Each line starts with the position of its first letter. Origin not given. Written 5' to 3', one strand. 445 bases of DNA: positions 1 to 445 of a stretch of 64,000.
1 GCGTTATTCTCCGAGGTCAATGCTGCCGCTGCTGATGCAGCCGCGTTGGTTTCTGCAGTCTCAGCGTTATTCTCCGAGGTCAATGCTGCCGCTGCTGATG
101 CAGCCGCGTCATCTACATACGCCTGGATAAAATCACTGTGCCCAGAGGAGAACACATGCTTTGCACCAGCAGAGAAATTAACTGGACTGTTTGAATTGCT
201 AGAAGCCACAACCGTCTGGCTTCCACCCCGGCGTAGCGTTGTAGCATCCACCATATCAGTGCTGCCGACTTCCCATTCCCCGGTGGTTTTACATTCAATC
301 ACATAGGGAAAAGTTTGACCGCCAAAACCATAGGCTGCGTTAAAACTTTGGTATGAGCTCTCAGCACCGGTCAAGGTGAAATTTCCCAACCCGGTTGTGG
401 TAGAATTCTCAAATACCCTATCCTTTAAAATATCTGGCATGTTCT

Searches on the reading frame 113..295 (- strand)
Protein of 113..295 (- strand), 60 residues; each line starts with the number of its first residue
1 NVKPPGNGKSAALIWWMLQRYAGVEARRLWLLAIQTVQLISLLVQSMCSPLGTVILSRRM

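Call 21: search_protein_families(library=pfam, alignment_id=A1, max_evalue=0.01)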
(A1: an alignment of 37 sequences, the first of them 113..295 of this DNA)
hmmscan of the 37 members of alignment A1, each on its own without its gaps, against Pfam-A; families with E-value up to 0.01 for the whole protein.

A. member 1, window:113-295:- (60 aa): 0 families

B. families by the number of members that match (of 37 scanned): 5 families
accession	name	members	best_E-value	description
PF05838.17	Glyco_hydro_108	1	2.5e-24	Glycosyl hydrolase 108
PF09374.15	PG_binding_3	1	6.5e-08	Predicted Peptidoglycan domain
PF00542.24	Ribosomal_L12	1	7.1e-05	Ribosomal protein L7/L12 C-terminal domain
PF16020.10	Deltameth_res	1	0.0023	Deltamethrin resistance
PF24073.1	DUF7365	1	0.0095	Coiled-coil region of unknown function (DUF7365)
